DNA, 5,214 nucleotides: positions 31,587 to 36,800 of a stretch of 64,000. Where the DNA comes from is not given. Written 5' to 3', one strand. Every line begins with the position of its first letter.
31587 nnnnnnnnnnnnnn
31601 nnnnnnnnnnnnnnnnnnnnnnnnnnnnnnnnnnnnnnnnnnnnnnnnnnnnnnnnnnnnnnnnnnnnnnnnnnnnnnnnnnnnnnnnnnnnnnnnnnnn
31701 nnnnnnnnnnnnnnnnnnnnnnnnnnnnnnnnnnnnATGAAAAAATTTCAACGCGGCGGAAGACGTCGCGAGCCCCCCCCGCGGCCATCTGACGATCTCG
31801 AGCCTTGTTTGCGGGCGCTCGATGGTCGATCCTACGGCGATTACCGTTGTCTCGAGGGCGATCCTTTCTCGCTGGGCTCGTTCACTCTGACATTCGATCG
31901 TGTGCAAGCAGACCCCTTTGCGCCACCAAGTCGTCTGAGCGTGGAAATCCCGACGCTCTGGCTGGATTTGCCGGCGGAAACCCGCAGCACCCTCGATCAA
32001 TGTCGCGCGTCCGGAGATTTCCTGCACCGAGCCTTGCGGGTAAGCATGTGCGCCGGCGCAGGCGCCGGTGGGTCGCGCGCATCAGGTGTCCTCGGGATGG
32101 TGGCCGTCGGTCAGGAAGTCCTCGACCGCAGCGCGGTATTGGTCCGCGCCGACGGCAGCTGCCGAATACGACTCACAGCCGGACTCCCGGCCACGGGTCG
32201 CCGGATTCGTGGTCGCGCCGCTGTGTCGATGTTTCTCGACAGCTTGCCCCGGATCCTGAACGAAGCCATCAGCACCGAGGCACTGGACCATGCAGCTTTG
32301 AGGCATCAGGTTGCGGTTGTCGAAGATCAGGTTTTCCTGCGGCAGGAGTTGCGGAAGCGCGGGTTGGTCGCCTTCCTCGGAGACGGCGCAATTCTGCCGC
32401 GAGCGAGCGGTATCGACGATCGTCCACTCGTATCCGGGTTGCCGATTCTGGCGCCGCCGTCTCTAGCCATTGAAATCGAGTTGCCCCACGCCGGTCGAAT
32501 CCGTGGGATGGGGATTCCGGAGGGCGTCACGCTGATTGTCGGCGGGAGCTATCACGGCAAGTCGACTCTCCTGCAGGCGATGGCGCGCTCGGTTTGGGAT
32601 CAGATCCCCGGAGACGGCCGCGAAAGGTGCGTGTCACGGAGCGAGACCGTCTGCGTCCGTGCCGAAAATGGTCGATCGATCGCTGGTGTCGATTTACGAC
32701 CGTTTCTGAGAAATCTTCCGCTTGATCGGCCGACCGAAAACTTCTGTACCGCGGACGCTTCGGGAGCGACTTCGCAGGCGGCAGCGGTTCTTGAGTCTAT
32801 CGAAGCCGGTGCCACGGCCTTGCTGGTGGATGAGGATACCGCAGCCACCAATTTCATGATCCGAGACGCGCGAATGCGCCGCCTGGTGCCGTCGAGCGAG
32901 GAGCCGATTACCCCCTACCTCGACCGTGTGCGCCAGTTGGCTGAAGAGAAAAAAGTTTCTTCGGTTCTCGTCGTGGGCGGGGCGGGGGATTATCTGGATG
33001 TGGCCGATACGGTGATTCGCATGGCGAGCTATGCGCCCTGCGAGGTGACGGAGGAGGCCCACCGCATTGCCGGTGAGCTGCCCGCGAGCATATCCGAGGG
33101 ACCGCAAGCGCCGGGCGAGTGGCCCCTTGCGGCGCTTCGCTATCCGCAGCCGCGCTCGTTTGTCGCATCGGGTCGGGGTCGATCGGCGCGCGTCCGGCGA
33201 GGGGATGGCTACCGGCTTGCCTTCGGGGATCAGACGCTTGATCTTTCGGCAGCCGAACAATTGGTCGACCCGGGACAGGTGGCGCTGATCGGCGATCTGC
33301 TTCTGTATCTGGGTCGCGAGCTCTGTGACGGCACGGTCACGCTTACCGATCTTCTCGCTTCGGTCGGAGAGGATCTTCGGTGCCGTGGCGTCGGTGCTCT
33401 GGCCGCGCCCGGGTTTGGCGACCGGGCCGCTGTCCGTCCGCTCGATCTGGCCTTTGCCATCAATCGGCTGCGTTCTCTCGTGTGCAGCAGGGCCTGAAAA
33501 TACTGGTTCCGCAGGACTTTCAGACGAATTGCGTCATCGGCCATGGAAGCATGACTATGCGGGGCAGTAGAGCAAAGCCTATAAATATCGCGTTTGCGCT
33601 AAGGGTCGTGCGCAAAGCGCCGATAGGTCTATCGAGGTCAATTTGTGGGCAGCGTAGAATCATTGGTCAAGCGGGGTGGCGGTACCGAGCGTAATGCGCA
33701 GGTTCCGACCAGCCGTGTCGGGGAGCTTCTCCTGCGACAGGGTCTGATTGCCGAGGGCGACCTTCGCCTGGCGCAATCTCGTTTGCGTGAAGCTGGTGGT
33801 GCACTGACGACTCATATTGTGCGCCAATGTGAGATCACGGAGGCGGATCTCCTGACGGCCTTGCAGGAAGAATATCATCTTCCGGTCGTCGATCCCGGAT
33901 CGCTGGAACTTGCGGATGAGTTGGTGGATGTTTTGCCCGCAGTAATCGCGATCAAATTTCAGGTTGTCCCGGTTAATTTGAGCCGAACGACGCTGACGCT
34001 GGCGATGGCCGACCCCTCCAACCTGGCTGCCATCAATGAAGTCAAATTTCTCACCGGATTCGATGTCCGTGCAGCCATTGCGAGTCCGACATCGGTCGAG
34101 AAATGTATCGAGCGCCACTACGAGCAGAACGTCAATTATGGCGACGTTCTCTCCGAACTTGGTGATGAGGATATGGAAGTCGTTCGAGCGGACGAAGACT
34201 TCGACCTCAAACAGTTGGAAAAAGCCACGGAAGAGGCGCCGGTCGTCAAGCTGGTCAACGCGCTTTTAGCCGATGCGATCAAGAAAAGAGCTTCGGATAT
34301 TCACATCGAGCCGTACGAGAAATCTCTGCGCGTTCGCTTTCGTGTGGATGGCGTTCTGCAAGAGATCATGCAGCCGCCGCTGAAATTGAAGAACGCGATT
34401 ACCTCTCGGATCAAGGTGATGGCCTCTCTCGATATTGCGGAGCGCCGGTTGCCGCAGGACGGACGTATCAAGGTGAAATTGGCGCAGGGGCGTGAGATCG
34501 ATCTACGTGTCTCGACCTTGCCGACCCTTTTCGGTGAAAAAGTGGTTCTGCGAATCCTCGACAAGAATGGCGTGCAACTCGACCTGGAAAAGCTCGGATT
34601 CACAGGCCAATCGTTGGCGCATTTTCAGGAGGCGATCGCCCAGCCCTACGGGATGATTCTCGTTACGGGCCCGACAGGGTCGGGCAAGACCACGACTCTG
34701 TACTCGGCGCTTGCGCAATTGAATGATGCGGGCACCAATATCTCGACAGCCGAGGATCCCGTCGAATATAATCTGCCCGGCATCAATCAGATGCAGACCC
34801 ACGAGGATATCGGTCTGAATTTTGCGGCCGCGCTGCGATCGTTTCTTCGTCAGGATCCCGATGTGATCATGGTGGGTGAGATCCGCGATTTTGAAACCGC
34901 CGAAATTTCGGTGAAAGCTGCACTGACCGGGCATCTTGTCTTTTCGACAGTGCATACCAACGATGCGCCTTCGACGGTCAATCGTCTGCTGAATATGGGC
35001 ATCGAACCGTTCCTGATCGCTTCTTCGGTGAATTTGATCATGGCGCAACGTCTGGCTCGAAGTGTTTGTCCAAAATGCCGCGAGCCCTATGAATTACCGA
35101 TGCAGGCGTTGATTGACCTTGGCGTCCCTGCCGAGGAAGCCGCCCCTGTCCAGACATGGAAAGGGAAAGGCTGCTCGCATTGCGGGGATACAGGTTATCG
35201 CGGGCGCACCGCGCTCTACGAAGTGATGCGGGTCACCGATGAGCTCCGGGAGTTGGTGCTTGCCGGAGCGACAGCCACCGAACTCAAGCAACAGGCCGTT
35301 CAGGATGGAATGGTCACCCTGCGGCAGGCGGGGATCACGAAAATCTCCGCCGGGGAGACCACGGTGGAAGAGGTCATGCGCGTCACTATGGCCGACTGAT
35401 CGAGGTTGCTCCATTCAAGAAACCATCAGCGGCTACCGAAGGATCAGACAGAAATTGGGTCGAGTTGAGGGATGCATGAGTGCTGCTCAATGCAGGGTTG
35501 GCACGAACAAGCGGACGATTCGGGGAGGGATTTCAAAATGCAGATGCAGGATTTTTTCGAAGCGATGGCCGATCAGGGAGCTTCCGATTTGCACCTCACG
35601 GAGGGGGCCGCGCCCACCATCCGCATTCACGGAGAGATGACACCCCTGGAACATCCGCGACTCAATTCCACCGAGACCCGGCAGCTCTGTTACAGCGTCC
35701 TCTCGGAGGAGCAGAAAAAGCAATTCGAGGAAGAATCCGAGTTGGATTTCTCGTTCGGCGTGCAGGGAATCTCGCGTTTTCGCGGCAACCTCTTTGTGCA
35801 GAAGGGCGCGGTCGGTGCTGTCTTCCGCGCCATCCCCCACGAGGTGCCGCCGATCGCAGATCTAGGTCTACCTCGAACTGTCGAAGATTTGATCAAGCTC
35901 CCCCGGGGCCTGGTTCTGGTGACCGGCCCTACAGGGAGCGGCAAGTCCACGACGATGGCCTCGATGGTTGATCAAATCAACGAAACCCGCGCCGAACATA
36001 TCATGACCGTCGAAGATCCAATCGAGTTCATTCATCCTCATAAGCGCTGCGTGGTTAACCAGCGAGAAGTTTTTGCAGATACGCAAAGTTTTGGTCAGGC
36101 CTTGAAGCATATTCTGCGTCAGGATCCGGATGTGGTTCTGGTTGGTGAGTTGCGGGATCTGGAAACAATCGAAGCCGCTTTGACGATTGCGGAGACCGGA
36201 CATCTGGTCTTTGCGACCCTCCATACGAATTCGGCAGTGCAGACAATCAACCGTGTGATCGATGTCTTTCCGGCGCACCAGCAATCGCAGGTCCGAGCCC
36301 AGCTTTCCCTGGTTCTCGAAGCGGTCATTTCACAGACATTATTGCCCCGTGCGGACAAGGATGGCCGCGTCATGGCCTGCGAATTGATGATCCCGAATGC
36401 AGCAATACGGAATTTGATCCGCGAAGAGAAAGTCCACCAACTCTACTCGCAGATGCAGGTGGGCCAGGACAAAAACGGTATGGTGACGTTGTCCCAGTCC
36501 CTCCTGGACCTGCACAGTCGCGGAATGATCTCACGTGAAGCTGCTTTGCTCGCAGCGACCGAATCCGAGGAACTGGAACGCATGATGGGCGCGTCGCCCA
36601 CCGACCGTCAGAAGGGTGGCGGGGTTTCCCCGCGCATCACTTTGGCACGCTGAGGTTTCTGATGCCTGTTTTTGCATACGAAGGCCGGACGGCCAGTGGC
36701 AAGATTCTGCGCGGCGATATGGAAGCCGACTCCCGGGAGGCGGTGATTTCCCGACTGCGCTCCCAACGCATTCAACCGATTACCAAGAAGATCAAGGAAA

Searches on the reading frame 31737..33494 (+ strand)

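Call 5: search_protein_families(library=pfam, proteins=[window:31737-33494:+], max_evalue=0.01)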
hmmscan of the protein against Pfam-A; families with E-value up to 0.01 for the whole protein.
window:31737-33494:+ (586 aa): 5 families
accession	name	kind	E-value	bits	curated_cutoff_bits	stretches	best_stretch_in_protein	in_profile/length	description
PF09818.15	ABC_ATPase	-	3.8e-110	367.8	23.2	1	185-454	2-271/283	P-loop domain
PF20446.3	ABC_N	-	3.3e-37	128.3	26.5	1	19-178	2-159/162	ATPase of the ABC class N-terminal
PF21117.3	MRB1590_C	-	2.9e-19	70.1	27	1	491-582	7-100/102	MRB1590 C-terminal domain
PF13401.12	AAA_22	-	0.0074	17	27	0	262-367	5-93/130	AAA domain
PF13555.12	AAA_29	-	0.0078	16.4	27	0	262-283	22-43/61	P-loop containing region of AAA domain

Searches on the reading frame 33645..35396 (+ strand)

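Call 5: search_protein_families(library=pfam, proteins=[window:33645-35396:+], max_evalue=0.01)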
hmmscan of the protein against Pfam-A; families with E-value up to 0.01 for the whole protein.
window:33645-35396:+ (584 aa): 9 families
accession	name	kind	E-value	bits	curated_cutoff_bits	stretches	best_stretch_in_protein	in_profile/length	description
PF00437.27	T2SSE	-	2.6e-150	500.6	24.9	1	194-579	2-370/370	Type II/IV secretion system protein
PF05157.20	MshEN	-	1.6e-19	70.1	23.1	1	77-161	1-86/90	MshEN domain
PF13191.12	AAA_16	-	9.3e-05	23.4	32.6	1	324-375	12-63/167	AAA ATPase domain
PF25199.1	nSTAND_NTPase5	-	0.00029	21.1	34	1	323-370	28-77/145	Novel STAND NTPase 5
PF13401.12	AAA_22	-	0.00054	20.7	27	1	335-365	5-33/130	AAA domain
PF13604.12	AAA_30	-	0.0024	18.1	27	1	327-366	10-49/191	AAA domain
PF03266.21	NTPase_1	-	0.005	17.1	23.9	0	338-366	2-30/168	NTPase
PF13555.12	AAA_29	-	0.0058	16.8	27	0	330-352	17-39/61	P-loop containing region of AAA domain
PF20720.3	nSTAND3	-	0.006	16.7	27.2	0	333-372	15-54/155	Novel STAND NTPase 3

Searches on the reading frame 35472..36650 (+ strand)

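Call 5: search_protein_families(library=pfam, proteins=[window:35472-36650:+], max_evalue=0.01)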
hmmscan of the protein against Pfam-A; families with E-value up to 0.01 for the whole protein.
window:35472-36650:+ (393 aa): 11 families
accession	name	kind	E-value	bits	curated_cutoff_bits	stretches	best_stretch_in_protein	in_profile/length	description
PF00437.27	T2SSE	-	5.1e-45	154.2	24.9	1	136-314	133-288/370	Type II/IV secretion system protein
PF13604.12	AAA_30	-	4.4e-05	23.7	27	1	136-172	9-45/191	AAA domain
PF13191.12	AAA_16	-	7.8e-05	23.7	32.6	1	146-223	25-91/167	AAA ATPase domain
PF13401.12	AAA_22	-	0.00017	22.4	27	1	145-186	5-33/130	AAA domain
PF13555.12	AAA_29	-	0.0016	18.6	27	1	145-162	22-39/61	P-loop containing region of AAA domain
PF01935.23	DUF87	-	0.0019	18.8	23.2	1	149-175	27-54/220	Helicase HerA, central domain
PF25199.1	nSTAND_NTPase5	-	0.0021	18.3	34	1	145-187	41-83/145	Novel STAND NTPase 5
PF13476.12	AAA_23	-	0.0031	18.6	27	1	141-162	15-36/201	AAA domain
PF12775.13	AAA_7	-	0.0051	16.8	25.8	0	148-173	36-61/181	P-loop containing dynein motor region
PF04851.21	ResIII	-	0.0063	16.9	22.5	0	147-183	25-62/164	Type III restriction enzyme, res subunit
PF13245.12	AAA_19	-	0.0077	16.8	25.1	0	143-200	9-60/134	AAA domain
